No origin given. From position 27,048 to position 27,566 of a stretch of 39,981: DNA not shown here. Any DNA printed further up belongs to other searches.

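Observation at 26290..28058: Self-contained plus-strand four-gene cassette inserted between the late regulator gene and the late operon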

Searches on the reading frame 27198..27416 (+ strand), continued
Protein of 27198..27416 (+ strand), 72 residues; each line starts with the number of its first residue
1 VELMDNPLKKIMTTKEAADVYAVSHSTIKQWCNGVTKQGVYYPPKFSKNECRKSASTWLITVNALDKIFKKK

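Call 67: search_protein_families(library=phrogs, proteins=[L026:3896-4258:+, L026:4278-4571:+, L026:4640-4978:+, L026:5215-5760:+, L026:5777-6232:-, L026:6307-7242:-, L026:7242-7616:-, L027:4475-4993:+, L027:5436-5885:+, L027:3829-4341:+], max_evalue=0.01)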
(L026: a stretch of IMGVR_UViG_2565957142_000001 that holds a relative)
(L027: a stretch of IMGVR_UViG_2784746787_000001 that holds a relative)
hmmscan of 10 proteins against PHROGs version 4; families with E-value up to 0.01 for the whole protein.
L026:3896-4258:+ (120 aa): 0 families

L026:4278-4571:+ (97 aa): 0 families

L026:4640-4978:+ (112 aa): 0 families

L026:5215-5760:+ (181 aa): 1 family
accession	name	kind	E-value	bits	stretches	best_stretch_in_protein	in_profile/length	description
phrog_6640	-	unknown function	1e-23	85.1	1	9-173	23-195/221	-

L026:5777-6232:- (151 aa): 3 families
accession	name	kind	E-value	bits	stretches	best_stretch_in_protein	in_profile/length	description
phrog_36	-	transcription regulation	3.6e-05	24.5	1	100-134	146-180/220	transcriptional regulator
phrog_248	-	transcription regulation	0.00086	20.4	1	97-138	93-134/161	transcriptional activator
phrog_157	-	integration and excision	0.0065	16.5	1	111-131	217-237/580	transposase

L026:6307-7242:- (311 aa): 1 family
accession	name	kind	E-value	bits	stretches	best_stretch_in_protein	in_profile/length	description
phrog_2045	-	unknown function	1.3e-111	373.8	1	1-310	2-285/299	-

L026:7242-7616:- (124 aa): 4 families
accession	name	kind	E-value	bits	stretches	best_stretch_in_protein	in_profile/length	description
phrog_34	-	DNA, RNA and nucleotide metabolism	9.6e-24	85.4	1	1-123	72-196/259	RusA-like Holliday junction resolvase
phrog_1682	-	DNA, RNA and nucleotide metabolism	0.0004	20.8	1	18-120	43-144/387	RusA-like Holliday junction resolvase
phrog_140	-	DNA, RNA and nucleotide metabolism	0.0012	19.6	1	34-122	70-169/219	RusA-like Holliday junction resolvase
phrog_1532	-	unknown function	0.0036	18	1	56-98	6-50/80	-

L027:4475-4993:+ (172 aa): 1 family
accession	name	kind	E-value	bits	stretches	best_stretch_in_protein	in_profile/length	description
phrog_30829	-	unknown function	7.5e-80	268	1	4-170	3-171/175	-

L027:5436-5885:+ (149 aa): 6 families
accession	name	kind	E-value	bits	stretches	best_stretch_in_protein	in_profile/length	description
phrog_51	-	head and packaging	7.3e-49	167.8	1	1-145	87-236/261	terminase small subunit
phrog_17390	-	unknown function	1.6e-14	54.5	1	1-64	1-61/69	-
phrog_2606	-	head and packaging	2.1e-11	44.7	1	2-74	88-158/310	terminase small subunit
phrog_641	-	head and packaging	2e-07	32.6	1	1-69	1-66/162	terminase small subunit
phrog_1595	-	head and packaging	9.9e-05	23.5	1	2-66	3-69/164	terminase small subunit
phrog_5334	-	head and packaging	0.002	19.3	1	4-142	18-138/162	terminase small subunit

L027:3829-4341:+ (170 aa): 6 families
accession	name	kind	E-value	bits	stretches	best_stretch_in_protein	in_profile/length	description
phrog_1190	-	transcription regulation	1.1e-53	182.5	1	5-169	2-167/167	RNA polymerase sigma factor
phrog_1740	-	transcription regulation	4.5e-08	33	1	58-163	126-218/567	RNA polymerase sigma factor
phrog_3512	-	transcription regulation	0.00028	22.1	1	113-159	65-111/130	sigma factor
phrog_351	-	transcription regulation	0.0014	18.2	1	106-162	668-727/928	RNA polymerase sigma factor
phrog_36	-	transcription regulation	0.0036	17.9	1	105-163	131-189/220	transcriptional regulator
phrog_11376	-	unknown function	0.006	17.8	1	126-161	55-90/134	-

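Call 68: search_protein_families(library=phrogs, proteins=[L031:5192-5830:+, L031:5814-6371:+, L031:4437-4769:+, L028:5371-5781:+, L028:4213-4680:+, L024:5322-6518:+, L023:785-1075:-, L023:1197-1658:-, L021:2830-3723:-, L030:11-391:+], max_evalue=0.001)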
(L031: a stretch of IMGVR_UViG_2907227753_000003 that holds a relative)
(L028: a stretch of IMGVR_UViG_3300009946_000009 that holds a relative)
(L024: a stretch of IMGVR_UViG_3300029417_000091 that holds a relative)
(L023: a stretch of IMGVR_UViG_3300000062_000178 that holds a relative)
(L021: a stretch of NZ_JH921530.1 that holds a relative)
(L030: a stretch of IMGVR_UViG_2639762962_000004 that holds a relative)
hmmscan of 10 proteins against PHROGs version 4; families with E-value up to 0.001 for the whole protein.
L031:5192-5830:+ (212 aa): 1 family
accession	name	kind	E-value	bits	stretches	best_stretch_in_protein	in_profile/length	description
phrog_15604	-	moron, auxiliary metabolic gene and host takeover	1.6e-06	29.1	1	14-197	8-202/222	membrane protein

L031:5814-6371:+ (185 aa): 1 family
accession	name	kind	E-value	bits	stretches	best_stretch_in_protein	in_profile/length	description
phrog_10353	-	unknown function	2.6e-35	122.9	1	5-173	2-171/177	-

L031:4437-4769:+ (110 aa): 1 family
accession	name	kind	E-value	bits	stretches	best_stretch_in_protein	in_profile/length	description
phrog_3352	-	unknown function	1.5e-19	71.1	1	4-109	4-110/111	-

L028:5371-5781:+ (136 aa): 1 family
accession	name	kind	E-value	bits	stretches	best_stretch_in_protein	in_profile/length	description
phrog_27153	-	unknown function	2.1e-08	35.4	1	1-57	1-53/92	-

L028:4213-4680:+ (155 aa): 0 families

L024:5322-6518:+ (398 aa): 5 families
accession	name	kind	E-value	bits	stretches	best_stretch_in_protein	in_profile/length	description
phrog_1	-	integration and excision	1.6e-57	197.1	1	5-396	120-453/611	integrase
phrog_216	-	integration and excision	2.1e-22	80.6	1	130-392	16-238/301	integrase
phrog_7685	-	integration and excision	5.5e-11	43.5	1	315-393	162-238/240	integrase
phrog_7244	-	integration and excision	1.9e-05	25.1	1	97-225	109-232/263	integrase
phrog_26960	-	unknown function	0.00089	20.5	0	6-114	15-122/146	-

L023:785-1075:- (96 aa): 2 families
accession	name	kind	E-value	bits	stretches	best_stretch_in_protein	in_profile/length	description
phrog_487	-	moron, auxiliary metabolic gene and host takeover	4.4e-06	26.2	1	63-94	680-713/718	NrdD-like anaerobic ribonucleotide reductase large subunit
phrog_4218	-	DNA, RNA and nucleotide metabolism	9.9e-05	22.5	1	59-93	296-332/333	anaerobic ribonucleoside reductase large subunit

L023:1197-1658:- (153 aa): 1 family
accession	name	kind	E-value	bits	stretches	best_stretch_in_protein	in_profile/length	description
phrog_214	-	lysis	0.00019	22.3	1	37-99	8-70/176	Rz-like spanin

L021:2830-3723:- (297 aa): 3 families
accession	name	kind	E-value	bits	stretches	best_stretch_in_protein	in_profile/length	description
phrog_7043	-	tail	6.7e-16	59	1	26-287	646-882/1077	tail protein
phrog_14556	-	unknown function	7.2e-08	32.6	1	13-93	141-218/451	-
phrog_36445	-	unknown function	0.00083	20.2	0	154-232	63-139/195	-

L030:11-391:+ (126 aa): 2 families
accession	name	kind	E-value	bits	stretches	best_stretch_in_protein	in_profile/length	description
phrog_16123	-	unknown function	5e-08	33.6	1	4-80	63-134/368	-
phrog_6775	-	unknown function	1e-05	26.2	1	7-81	45-121/276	-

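Call 75: search_protein_families(library=ncbifam, proteins=[window:27207-27416:+, L026:5215-5760:+], max_evalue=1)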
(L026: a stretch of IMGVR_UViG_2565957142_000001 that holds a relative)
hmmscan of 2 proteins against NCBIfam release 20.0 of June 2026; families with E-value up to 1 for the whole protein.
window:27207-27416:+ (69 aa): 5 families
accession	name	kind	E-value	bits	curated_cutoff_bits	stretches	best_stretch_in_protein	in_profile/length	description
NF040522.1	VC1465_fam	subfamily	0.015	15.3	70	1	8-34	9-35/111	VC1465 family Xer recombination activation factor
TIGR01764.1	excise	domain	0.018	15.4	28.8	1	9-28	2-21/49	excisionase family DNA-binding protein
NF033545.0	transpos_IS630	equivalog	0.035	13.5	100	1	9-37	13-43/299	IS630 family transposase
NF051866.1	CtrAInhibSciP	equivalog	0.1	12.8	100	1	8-37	49-78/90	CtrA inhibitor SciP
NF033787.1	HTH_BldC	subfamily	0.14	12.1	77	1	8-30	2-24/49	BldC family transcriptional regulator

L026:5215-5760:+ (181 aa): 1 family
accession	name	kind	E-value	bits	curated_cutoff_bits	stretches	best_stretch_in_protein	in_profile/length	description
NF003370.0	PRK04447.1-3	equivalog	0.19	10.7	687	1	95-155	56-116/347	hypothetical protein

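Call 100: find_related_loci(query=L026:4995-5213:+, collection=viral_contigs, flank=4000)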
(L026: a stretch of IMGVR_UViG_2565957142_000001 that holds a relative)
Query L026:4995-5213:+ (72 aa) in viral_contigs; peptide patterns used: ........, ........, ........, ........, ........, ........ (x = any residue, [..] = any of these).
17 stretches matched a pattern; 3 encode a relative of the query (tblastn E <= 1e-3); 3 distinct loci.
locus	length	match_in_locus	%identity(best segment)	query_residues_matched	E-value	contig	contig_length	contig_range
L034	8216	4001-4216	100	1-72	2e-46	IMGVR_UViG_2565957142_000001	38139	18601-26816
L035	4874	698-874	45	3-66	5e-17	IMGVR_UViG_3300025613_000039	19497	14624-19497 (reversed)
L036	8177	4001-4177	53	7-70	5e-17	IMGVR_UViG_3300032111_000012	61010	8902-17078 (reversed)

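Call 101: search_dna_similar(query=L027:4965-5216:+, collection=phages, mode=protein, max_evalue=0.00001, max_rows=30)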
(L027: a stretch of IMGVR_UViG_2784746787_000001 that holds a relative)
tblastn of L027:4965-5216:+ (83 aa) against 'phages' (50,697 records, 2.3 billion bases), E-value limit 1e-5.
Records with a match: 3; places in all: 3; records where one place covers at least 80% of the query: 0.
Best place of each record, by identity: 80-90% 2; 60-80% 1.
By first word of the organism name: Geobacillus 2; Parageobacillus 1.
By host as written in the record: Geobacillus 2; Parageobacillus toebii 1.
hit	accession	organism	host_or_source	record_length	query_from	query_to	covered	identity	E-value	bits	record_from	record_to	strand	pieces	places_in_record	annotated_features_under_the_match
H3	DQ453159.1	Geobacillus virus E2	Geobacillus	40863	3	68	80%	81.8%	3e-28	110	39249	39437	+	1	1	putative regulatory protein | hypothetical protein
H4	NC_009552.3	Geobacillus virus E2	Geobacillus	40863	3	68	80%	81.8%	3e-28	110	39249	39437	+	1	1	excisionase | hypothetical protein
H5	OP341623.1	Parageobacillus phage vB_PtoS_NIIg3.2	Parageobacillus toebii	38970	13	68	67%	78.6%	2e-21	92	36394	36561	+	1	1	putative regulatory protein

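Call 103: get_annotated_region(hit=H5, flank=3000)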
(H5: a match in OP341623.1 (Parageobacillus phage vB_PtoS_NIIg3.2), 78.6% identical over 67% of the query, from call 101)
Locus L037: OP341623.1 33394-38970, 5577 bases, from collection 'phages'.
description: Parageobacillus phage vB_PtoS_NIIg3.2, complete genome.
organism: Parageobacillus phage vB_PtoS_NIIg3.2 (NCBI taxid 2985569)
taxonomy: Viruses; Duplodnaviria; Heunggongvirae; Uroviricota; Caudoviricetes
host: Parageobacillus toebii; source: compost heaps; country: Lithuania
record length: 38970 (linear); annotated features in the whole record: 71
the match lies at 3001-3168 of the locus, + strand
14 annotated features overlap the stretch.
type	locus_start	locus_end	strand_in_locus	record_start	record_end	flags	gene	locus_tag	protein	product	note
CDS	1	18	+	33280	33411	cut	-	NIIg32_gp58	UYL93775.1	hypothetical protein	-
CDS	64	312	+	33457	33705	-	-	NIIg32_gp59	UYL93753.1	hypothetical protein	-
CDS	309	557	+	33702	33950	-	-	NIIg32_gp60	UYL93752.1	hypothetical protein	-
CDS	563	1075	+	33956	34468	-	-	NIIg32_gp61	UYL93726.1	hypothetical protein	-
CDS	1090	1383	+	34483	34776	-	-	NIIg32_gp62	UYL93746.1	hypothetical protein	-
CDS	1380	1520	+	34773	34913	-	-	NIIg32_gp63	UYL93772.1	hypothetical protein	-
CDS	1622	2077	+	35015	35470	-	-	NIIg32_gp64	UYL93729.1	ArpU family transcriptional regulator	-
CDS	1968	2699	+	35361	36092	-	-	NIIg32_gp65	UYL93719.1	hypothetical protein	-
CDS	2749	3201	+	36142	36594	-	-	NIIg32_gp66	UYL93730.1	putative regulatory protein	HTH_17 domain-containing protein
CDS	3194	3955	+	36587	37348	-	-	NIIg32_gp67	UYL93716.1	hypothetical protein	-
CDS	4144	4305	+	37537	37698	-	-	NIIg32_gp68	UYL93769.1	hypothetical protein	-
CDS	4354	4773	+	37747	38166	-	-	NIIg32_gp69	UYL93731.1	hypothetical protein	-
CDS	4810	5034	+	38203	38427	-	-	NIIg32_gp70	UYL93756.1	hypothetical protein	-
CDS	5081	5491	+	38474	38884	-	-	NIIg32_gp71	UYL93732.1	HNH endonuclease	-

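Call 106: search_protein_families(library=padloc, proteins=[L012:4018-4470:+, L026:3896-4258:+, L026:4278-4571:+, L026:4640-4978:+, L026:5215-5760:+, L027:4475-4993:+], max_evalue=0.1)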
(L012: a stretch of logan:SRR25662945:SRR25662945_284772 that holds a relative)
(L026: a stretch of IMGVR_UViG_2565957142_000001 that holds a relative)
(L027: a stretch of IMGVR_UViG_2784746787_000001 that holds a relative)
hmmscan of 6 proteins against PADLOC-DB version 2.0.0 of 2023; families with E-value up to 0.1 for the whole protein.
L012:4018-4470:+ (150 aa): 0 families

L026:3896-4258:+ (120 aa): 0 families

L026:4278-4571:+ (97 aa): 0 families

L026:4640-4978:+ (112 aa): 0 families

L026:5215-5760:+ (181 aa): 0 families

L027:4475-4993:+ (172 aa): 0 families

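Call 107: search_protein_families(library=phrogs, proteins=[L012:4018-4470:+], max_evalue=0.1)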
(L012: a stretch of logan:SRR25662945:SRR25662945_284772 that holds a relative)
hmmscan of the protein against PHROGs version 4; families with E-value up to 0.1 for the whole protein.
L012:4018-4470:+ (150 aa): 1 family
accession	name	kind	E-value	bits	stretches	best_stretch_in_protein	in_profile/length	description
phrog_11376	-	unknown function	0.0014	19.9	1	27-108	9-91/134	-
